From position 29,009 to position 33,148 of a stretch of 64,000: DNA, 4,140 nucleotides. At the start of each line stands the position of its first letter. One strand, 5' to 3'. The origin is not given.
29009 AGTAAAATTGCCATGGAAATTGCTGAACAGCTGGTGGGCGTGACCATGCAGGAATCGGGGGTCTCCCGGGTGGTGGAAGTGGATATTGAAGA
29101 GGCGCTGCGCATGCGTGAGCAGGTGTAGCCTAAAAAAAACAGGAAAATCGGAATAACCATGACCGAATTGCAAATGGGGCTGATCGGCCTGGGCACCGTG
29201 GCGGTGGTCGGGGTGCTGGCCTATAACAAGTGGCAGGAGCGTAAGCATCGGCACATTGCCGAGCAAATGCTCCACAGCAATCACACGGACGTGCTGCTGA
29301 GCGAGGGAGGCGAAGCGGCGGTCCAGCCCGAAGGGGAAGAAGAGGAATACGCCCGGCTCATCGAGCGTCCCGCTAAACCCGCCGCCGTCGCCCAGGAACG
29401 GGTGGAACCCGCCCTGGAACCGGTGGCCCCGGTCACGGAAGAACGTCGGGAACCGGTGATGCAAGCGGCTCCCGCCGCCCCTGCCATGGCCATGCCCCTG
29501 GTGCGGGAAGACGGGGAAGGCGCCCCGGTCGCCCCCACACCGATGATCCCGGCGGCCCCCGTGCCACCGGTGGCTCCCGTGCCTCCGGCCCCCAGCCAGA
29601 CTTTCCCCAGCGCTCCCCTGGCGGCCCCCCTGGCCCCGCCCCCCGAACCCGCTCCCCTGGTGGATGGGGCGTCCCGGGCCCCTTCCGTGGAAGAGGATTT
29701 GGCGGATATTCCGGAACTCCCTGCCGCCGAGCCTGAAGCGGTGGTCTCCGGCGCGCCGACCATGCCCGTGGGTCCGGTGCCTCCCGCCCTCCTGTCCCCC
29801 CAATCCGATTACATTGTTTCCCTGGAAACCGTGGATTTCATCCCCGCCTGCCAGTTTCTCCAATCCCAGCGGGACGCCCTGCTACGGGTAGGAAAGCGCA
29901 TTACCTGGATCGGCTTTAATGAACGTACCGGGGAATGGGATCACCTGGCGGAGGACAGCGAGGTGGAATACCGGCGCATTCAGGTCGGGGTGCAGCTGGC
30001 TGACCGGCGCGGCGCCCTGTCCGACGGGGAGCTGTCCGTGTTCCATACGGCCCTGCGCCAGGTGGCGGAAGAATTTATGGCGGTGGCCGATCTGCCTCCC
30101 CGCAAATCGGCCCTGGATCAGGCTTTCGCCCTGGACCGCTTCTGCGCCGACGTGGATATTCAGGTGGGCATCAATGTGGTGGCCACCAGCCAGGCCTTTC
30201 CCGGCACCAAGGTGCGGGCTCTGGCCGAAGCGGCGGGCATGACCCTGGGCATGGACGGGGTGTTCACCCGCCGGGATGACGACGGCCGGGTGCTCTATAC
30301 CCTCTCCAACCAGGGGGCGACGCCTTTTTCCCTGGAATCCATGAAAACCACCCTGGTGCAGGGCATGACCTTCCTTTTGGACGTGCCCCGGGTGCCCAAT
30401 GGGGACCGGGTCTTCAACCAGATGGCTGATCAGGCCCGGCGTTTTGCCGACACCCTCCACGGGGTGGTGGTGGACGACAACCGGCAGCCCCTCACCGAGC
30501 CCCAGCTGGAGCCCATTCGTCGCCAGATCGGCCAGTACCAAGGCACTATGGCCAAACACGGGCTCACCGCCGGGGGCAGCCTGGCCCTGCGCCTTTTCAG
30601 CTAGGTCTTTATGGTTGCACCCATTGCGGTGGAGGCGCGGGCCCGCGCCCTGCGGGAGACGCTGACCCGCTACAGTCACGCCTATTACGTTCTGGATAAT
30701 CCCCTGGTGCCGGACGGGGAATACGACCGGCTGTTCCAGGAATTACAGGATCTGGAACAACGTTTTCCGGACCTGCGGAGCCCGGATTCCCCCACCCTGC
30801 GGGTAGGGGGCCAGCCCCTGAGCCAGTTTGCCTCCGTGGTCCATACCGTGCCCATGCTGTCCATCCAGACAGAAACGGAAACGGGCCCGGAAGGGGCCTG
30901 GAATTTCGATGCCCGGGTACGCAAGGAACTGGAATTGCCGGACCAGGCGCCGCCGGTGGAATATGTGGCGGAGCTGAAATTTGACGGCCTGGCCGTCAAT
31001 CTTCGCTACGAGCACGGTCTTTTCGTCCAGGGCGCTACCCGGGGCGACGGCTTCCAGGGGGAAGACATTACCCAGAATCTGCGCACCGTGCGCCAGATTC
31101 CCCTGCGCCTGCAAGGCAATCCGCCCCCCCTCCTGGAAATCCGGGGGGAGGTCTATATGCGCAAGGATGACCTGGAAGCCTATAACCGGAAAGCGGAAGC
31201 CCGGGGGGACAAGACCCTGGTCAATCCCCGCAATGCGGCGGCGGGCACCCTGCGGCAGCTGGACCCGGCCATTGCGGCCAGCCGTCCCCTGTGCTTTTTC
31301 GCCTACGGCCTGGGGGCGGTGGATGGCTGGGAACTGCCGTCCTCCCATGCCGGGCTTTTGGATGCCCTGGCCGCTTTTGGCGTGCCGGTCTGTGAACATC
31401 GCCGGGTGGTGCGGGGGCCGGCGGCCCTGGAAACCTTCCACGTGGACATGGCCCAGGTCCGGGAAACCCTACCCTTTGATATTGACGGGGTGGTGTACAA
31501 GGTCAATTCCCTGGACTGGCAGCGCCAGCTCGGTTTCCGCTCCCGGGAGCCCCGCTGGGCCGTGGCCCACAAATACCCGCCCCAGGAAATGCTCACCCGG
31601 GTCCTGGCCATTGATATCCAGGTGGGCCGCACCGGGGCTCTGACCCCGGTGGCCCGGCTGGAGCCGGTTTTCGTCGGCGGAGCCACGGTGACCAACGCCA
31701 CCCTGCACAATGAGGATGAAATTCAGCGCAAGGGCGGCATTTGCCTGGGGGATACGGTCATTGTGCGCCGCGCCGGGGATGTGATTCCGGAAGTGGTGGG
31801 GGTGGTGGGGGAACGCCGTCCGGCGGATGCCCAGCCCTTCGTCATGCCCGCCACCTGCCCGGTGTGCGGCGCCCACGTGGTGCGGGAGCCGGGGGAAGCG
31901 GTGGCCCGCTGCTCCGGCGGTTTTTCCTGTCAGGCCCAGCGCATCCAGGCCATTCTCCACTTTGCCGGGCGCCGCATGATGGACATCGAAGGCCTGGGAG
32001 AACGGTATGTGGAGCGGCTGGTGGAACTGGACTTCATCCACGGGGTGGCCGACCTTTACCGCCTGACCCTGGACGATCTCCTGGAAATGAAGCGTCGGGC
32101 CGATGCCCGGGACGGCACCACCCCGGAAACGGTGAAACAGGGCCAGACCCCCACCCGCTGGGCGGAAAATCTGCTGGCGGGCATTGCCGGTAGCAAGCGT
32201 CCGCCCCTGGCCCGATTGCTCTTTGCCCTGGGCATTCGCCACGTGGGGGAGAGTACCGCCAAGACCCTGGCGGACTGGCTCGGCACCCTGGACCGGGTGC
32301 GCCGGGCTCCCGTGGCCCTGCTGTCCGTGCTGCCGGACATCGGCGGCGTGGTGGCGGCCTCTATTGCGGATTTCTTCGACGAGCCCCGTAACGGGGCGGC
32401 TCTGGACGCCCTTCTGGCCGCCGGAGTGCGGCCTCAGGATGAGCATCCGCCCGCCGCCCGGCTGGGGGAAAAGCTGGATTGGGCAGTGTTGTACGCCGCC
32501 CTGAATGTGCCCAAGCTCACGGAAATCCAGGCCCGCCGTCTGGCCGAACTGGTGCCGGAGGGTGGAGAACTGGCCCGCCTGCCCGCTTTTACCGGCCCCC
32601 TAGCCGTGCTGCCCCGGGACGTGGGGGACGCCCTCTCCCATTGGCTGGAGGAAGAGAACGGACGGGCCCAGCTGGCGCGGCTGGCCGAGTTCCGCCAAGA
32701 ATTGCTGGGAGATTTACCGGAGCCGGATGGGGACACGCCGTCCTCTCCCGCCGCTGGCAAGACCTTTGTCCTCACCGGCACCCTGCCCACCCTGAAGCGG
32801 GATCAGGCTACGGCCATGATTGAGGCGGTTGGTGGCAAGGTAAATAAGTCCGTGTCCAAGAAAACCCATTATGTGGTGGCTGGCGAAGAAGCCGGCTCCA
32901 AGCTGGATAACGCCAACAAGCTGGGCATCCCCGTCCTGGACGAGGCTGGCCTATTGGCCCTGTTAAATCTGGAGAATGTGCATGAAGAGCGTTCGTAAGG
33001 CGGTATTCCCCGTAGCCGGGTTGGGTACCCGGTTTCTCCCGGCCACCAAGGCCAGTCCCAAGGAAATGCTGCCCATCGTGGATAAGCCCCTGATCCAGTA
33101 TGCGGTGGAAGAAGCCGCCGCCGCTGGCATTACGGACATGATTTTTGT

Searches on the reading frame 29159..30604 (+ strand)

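Call 14: search_protein_families(library=ncbifam, proteins=[window:29159-30604:+], max_evalue=1e-10)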
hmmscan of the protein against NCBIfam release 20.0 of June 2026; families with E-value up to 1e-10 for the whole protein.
window:29159-30604:+ (481 aa): 1 family
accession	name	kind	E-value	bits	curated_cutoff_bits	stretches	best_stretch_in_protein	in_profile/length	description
TIGR02205.1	septum_zipA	equivalog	1.5e-17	64.6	119.65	1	301-457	126-284/284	cell division protein ZipA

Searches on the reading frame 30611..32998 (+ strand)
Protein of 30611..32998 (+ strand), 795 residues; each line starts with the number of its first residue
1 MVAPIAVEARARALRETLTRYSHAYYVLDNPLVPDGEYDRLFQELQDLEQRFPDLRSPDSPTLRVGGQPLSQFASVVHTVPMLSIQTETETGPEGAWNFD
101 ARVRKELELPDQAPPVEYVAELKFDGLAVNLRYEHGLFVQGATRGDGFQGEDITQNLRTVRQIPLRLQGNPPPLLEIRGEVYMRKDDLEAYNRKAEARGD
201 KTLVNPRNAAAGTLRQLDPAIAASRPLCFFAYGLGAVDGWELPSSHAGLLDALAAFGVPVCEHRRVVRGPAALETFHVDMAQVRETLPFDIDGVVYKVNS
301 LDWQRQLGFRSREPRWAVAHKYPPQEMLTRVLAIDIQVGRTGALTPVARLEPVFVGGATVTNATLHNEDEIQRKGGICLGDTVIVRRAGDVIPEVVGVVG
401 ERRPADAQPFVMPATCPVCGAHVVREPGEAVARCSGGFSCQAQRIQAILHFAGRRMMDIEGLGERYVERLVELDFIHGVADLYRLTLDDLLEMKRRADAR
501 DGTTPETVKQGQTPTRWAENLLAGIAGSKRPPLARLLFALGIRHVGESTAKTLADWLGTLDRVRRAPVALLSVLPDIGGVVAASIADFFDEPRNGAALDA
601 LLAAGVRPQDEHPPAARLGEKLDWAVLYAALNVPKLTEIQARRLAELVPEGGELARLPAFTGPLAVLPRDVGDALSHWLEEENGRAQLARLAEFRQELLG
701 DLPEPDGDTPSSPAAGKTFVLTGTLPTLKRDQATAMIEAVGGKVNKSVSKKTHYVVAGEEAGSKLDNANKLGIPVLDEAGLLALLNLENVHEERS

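Call 14: search_protein_families(library=ncbifam, proteins=[window:30611-32998:+], max_evalue=1e-10)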
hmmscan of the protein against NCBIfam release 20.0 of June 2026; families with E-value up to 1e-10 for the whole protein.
window:30611-32998:+ (795 aa): 5 families
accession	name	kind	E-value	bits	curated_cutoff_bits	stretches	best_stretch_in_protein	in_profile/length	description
NF005932.1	PRK07956.1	equivalog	4.3e-251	835.1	369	1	10-785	2-664/664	NAD-dependent DNA ligase LigA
TIGR00575.1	dnlj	equivalog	6.6e-220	731.9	444.45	2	14-611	1-572/652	NAD-dependent DNA ligase LigA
NF010931.0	PRK14351.1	equivalog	1.7e-189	631.8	1051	2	8-613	33-604/692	NAD-dependent DNA ligase LigA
NF010930.0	PRK14350.1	equivalog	7.9e-96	321.9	652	1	8-553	6-518/669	NAD-dependent DNA ligase LigA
NF005987.0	PRK08097.1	equivalog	5.7e-41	140.6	498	1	123-605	125-556/562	NAD-dependent DNA ligase LigB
